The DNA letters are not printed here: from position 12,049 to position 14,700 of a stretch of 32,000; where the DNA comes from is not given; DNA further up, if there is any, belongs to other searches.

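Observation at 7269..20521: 13-kb same-strand island of five giant lipoproteins built around one low-GC polytopic membrane protein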

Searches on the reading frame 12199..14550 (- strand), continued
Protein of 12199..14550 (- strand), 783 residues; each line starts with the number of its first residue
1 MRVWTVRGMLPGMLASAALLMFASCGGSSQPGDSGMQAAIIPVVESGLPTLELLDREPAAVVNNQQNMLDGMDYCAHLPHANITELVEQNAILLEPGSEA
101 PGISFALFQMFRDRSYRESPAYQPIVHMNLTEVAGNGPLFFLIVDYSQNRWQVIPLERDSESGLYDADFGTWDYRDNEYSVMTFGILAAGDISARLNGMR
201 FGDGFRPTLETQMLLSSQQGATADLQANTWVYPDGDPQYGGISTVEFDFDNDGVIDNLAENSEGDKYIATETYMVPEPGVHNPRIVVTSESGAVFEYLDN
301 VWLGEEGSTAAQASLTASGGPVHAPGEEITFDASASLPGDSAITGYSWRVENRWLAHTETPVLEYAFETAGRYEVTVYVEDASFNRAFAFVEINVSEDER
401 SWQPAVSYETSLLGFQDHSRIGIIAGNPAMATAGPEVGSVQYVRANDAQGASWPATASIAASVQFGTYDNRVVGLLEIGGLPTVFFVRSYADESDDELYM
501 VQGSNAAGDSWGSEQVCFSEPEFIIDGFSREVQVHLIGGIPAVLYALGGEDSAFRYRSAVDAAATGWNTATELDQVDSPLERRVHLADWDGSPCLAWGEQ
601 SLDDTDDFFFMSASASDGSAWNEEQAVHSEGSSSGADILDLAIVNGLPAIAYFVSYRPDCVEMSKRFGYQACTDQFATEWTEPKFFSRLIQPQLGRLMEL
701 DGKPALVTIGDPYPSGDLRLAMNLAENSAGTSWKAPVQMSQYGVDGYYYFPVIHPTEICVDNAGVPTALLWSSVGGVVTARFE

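Call 82: find_related_loci(query=P0004, collection=metagenome_contigs, flank=6000)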
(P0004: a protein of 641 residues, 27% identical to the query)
Query P0004 (641 aa) in metagenome_contigs; peptide patterns used: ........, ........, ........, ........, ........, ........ (x = any residue, [..] = any of these).
35 stretches matched a pattern, but none encodes a relative of the query by tblastn (E <= 1e-3).

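Call 86: search_protein_families(library=pfam, proteins=[L005:6391-7188:+, L001:8978-9685:+, L001:8164-8985:+, L002:7183-8040:+, L001:15395-16294:+], max_evalue=1)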
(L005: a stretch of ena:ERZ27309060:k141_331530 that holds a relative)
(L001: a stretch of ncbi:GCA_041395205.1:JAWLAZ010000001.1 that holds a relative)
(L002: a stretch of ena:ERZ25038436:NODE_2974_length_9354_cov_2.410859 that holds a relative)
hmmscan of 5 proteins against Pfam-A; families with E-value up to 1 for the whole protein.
L005:6391-7188:+ (265 aa): 0 families

L001:8978-9685:+ (235 aa): 1 family
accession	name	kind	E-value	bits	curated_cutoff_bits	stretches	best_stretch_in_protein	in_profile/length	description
PF23347.1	TPR_Nup160_C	-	0.34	10.6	27.1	0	141-176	41-76/259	Nup160 C-terminal TPR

L001:8164-8985:+ (273 aa): 0 families

L002:7183-8040:+ (285 aa): 0 families

L001:15395-16294:+ (299 aa): 0 families

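Call 87: search_protein_families(library=padloc, proteins=[window:12199-14550:-, L005:6391-7188:+, L001:8978-9685:+], max_evalue=0.01)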
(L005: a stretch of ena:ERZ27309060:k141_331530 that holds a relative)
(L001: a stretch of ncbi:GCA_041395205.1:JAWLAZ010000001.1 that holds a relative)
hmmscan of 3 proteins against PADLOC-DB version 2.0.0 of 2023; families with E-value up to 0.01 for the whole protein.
window:12199-14550:- (783 aa): 0 families

L005:6391-7188:+ (265 aa): 0 families

L001:8978-9685:+ (235 aa): 0 families

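Call 91: search_dna_similar(query=window:12199-14550:-, collection=plasmids, mode=protein, max_evalue=0.00001, max_rows=10)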
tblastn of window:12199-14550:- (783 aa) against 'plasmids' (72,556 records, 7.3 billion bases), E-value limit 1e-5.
No match.

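Call 97: search_protein_families(library=pfam, proteins=[L002:8145-8861:-, L002:1079-2851:+, L002:2-1024:-, L001:16307-16831:-, L001:16882-17280:+], max_evalue=0.1)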
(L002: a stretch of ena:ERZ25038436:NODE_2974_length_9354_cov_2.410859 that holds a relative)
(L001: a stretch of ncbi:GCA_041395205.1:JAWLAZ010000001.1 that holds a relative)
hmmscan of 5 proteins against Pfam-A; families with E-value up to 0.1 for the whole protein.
L002:8145-8861:- (238 aa): 0 families

L002:1079-2851:+ (590 aa): 1 family
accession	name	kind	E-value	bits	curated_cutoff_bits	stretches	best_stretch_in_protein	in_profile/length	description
PF00404.24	Dockerin_1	-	0.0059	17.2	22.9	1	111-160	2-50/57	Dockerin type I domain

L002:2-1024:- (341 aa): 0 families

L001:16307-16831:- (174 aa): 0 families

L001:16882-17280:+ (132 aa): 0 families
